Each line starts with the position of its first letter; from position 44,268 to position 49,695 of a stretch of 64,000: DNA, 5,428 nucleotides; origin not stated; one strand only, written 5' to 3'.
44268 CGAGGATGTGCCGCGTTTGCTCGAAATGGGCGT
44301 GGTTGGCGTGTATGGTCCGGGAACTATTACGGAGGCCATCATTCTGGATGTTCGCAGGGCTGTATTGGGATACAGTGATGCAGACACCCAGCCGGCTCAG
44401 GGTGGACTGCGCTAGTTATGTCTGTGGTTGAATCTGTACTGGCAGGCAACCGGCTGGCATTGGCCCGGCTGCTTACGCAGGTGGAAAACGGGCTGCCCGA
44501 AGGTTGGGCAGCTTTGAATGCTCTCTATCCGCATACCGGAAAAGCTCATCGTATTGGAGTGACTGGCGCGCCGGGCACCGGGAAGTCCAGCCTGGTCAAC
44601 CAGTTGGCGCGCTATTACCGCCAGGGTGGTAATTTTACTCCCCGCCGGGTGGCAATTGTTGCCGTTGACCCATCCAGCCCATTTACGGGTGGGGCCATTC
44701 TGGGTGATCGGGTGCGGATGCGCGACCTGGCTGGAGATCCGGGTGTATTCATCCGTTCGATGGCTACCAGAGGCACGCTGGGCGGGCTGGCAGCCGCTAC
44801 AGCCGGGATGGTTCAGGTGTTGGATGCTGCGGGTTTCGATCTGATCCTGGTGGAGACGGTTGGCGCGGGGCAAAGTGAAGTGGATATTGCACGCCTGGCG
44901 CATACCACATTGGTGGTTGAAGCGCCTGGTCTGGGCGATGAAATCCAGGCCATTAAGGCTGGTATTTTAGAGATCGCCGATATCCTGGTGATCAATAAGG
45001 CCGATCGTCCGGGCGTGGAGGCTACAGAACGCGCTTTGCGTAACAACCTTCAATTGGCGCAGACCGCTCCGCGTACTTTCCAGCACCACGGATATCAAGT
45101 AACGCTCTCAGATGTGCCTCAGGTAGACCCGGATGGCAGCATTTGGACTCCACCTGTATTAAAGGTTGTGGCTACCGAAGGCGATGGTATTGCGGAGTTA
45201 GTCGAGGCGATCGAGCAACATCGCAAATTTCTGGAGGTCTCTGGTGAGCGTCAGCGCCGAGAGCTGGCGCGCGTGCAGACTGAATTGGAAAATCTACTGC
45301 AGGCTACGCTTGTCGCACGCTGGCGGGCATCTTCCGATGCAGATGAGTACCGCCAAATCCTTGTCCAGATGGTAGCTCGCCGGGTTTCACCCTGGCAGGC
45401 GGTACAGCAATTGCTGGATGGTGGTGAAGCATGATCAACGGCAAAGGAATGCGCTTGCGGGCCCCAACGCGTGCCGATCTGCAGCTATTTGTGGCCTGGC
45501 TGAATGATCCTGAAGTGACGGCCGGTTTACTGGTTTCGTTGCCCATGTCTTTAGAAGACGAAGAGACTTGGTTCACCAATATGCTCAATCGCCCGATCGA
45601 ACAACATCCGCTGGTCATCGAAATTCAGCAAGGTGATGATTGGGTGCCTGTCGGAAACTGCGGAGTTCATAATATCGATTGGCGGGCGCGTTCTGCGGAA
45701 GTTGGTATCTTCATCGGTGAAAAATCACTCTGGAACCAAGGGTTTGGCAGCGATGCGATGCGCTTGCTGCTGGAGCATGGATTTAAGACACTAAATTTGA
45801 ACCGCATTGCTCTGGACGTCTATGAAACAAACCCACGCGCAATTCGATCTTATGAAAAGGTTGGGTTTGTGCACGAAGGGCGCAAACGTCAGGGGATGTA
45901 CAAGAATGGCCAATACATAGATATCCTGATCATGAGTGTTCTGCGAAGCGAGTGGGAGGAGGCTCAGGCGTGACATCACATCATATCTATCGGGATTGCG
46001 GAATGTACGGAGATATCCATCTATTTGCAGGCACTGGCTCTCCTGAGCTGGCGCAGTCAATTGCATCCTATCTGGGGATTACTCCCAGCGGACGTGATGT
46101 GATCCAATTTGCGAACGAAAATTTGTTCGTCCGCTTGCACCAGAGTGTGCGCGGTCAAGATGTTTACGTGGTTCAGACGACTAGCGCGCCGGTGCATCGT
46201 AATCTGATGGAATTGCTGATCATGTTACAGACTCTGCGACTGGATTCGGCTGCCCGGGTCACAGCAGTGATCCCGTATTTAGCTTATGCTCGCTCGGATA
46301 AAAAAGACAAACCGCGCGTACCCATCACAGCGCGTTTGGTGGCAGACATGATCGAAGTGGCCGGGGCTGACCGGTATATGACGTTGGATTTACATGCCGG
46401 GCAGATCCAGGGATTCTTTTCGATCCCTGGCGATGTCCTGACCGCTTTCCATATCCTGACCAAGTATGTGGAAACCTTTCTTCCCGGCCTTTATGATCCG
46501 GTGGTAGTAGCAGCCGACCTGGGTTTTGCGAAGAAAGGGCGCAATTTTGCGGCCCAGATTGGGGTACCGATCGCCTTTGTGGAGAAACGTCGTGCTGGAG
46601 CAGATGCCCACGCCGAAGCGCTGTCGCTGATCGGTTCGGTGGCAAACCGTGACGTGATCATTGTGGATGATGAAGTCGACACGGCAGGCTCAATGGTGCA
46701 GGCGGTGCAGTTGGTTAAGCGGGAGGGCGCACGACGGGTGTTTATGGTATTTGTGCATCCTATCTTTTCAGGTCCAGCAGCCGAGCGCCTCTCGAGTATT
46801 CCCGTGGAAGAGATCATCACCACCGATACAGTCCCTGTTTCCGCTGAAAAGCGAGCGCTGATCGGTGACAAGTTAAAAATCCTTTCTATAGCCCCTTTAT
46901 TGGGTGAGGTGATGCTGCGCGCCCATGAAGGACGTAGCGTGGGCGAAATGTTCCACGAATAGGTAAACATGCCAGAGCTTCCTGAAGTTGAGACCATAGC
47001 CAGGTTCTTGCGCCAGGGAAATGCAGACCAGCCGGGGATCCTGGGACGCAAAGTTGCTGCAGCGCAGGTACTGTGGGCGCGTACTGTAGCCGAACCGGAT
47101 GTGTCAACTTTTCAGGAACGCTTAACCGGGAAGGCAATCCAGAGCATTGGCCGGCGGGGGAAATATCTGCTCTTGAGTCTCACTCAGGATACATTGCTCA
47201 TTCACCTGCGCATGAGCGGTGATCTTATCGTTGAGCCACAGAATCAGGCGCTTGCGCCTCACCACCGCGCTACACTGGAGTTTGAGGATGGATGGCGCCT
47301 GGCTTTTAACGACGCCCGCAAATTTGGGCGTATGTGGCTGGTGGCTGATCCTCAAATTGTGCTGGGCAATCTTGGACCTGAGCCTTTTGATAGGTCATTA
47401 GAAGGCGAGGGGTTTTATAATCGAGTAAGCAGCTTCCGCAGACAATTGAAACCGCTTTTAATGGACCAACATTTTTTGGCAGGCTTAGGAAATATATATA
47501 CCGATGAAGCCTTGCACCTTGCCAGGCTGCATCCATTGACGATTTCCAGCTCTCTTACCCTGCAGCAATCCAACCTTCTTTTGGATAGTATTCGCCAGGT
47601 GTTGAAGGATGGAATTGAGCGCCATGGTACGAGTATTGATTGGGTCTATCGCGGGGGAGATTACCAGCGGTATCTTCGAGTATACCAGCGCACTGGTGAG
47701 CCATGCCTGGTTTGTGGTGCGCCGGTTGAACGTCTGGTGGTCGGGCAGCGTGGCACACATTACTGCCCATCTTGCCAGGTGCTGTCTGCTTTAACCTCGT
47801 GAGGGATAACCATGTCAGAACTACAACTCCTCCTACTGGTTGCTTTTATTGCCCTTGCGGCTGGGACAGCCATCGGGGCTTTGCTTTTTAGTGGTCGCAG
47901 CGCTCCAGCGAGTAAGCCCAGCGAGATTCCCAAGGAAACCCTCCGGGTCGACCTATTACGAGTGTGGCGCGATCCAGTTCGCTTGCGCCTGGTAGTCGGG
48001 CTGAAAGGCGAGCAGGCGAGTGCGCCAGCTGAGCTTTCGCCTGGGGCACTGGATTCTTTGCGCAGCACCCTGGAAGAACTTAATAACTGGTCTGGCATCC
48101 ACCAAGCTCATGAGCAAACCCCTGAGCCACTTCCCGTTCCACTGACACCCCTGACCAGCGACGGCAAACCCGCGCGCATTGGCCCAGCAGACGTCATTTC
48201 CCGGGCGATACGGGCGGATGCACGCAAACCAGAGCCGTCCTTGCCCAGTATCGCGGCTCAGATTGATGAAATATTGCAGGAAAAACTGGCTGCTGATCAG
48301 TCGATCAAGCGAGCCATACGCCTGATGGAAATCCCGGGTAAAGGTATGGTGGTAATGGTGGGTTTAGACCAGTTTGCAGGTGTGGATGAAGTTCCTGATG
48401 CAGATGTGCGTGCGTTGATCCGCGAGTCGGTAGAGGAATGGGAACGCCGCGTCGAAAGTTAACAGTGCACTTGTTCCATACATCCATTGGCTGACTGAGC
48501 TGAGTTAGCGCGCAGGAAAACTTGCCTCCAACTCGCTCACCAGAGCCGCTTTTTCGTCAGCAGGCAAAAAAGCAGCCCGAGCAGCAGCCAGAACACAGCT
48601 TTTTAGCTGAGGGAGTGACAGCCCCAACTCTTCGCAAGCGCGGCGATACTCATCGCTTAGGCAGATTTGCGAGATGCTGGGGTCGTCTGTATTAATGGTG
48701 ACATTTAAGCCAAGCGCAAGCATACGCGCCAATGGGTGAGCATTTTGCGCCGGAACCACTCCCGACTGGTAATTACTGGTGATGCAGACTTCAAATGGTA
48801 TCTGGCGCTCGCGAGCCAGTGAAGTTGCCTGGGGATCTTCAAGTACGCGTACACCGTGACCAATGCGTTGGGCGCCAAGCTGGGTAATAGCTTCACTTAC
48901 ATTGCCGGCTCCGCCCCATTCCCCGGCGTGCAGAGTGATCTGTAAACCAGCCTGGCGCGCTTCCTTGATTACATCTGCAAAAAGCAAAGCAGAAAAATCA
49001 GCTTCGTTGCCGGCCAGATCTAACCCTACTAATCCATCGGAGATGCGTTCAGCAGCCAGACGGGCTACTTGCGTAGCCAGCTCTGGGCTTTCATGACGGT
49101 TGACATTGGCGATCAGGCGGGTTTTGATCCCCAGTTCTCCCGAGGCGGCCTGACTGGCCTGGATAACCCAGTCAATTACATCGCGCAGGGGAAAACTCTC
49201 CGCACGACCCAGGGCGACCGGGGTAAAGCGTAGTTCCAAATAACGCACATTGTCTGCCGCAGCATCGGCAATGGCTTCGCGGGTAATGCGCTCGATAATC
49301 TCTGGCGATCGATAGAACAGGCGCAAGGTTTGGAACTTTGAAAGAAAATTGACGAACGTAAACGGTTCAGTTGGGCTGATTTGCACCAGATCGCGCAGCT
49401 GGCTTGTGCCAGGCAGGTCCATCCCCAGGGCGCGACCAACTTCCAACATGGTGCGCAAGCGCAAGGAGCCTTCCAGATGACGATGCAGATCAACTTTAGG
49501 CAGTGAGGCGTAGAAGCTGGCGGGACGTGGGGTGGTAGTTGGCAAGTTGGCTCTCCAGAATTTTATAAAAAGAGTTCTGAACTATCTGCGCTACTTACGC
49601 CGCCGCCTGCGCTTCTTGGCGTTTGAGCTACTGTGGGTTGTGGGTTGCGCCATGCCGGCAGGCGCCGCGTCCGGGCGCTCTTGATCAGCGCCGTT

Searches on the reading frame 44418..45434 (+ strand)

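Call 59: search_protein_families(library=pfam, proteins=[window:44418-45434:+], max_evalue=0.001)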
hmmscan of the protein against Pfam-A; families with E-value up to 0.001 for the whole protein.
window:44418-45434:+ (338 aa): 7 families
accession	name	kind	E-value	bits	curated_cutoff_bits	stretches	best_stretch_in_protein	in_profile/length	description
PF03308.22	MeaB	-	8.2e-95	317.3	23.1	1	15-305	1-271/273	Methylmalonyl Co-A mutase-associated GTPase MeaB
PF02492.25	cobW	-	9.3e-06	25.8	20.7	1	46-211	3-169/180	CobW/HypB/UreG, nucleotide-binding domain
PF13191.12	AAA_16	-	5.3e-05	24.2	32.6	1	39-74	20-56/167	AAA ATPase domain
PF13521.12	AAA_28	-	0.00065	20.4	27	0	45-67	1-23/164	AAA domain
PF01926.29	MMR_HSR1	-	0.00066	20.2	21.9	0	45-66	1-22/113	50S ribosome-binding GTPase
PF02421.24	FeoB_N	-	0.0007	19.6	27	0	45-75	2-32/156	Ferrous iron transport protein B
PF00009.33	GTP_EFTU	-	0.00073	19.6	26.5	0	185-268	121-185/188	Elongation factor Tu GTP binding domain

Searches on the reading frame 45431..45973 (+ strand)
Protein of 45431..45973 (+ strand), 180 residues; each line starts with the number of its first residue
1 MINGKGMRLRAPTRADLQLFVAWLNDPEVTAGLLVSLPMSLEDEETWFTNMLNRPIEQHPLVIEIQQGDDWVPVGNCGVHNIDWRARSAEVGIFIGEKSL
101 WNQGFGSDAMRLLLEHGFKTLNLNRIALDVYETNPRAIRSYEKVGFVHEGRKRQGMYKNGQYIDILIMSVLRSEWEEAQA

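Call 59: search_protein_families(library=pfam, proteins=[window:45431-45973:+], max_evalue=0.001)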
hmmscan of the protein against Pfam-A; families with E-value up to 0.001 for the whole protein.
window:45431-45973:+ (180 aa): 4 families
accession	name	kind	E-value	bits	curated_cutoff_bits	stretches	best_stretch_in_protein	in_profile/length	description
PF13302.13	Acetyltransf_3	-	8.3e-26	91.8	25.4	1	8-147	3-138/138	Acetyltransferase (GNAT) domain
PF13420.13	Acetyltransf_4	-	4.2e-11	43.6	24.3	1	9-166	1-154/155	Acetyltransferase (GNAT) domain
PF00583.31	Acetyltransf_1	-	9.2e-11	42.5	20.7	1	52-146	28-116/116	Acetyltransferase (GNAT) family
PF13523.12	Acetyltransf_8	-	6e-10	39.4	27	1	14-150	3-141/145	Acetyltransferase (GNAT) domain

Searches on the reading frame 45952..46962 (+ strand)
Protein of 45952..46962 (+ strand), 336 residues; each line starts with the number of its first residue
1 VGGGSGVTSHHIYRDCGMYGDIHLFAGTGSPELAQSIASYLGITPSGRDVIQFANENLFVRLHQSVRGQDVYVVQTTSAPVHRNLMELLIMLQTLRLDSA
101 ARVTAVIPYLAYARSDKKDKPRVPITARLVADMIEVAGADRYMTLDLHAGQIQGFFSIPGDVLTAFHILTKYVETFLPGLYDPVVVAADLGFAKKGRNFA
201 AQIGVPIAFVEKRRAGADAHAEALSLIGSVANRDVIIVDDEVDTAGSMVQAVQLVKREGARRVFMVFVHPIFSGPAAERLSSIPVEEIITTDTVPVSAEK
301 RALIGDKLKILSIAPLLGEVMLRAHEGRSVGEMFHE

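Call 59: search_protein_families(library=pfam, proteins=[window:45952-46962:+], max_evalue=0.001)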
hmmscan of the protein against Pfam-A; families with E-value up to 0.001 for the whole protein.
window:45952-46962:+ (336 aa): 3 families
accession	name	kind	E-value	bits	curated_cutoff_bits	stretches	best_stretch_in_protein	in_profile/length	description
PF13793.12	Pribosyltran_N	-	6.9e-45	152.1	25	1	23-138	2-117/117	N-terminal domain of ribose phosphate pyrophosphokinase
PF14572.12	Pribosyl_synth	-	1.2e-19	71.4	27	1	223-334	74-183/184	Phosphoribosyl synthetase-associated domain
PF00156.33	Pribosyltran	-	3.1e-09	36.8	26.3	1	199-269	47-124/158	Phosphoribosyl transferase domain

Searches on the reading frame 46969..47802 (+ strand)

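Call 59: search_protein_families(library=pfam, proteins=[window:46969-47802:+], max_evalue=0.001)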
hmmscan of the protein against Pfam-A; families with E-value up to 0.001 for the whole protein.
window:46969-47802:+ (277 aa): 3 families
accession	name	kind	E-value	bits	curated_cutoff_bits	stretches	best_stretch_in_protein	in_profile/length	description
PF01149.29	Fapy_DNA_glyco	-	4.9e-33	114.7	25.5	1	1-122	1-117/117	Formamidopyrimidine-DNA glycosylase N-terminal domain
PF06831.19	H2TH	-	7.2e-25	87.2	34.7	1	135-223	1-89/93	Formamidopyrimidine-DNA glycosylase H2TH domain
PF06827.20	zf-FPG_IleRS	-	1.1e-10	41.6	21.3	1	243-270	1-28/30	Zinc finger found in FPG and IleRS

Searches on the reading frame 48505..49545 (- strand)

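Call 59: search_protein_families(library=pfam, proteins=[window:48505-49545:-], max_evalue=0.001)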
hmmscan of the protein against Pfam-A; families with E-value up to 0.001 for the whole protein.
window:48505-49545:- (346 aa): 3 families
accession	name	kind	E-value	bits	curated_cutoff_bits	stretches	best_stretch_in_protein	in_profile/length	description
PF00962.28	A_deaminase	-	7.2e-83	278.8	27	1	16-340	1-328/330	Adenosine deaminase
PF01979.26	Amidohydro_1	-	6.1e-05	22.8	25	1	147-310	91-282/345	Amidohydrolase family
PF07969.17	Amidohydro_3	-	7.2e-05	22.9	29.7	1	183-294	258-380/472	Amidohydrolase family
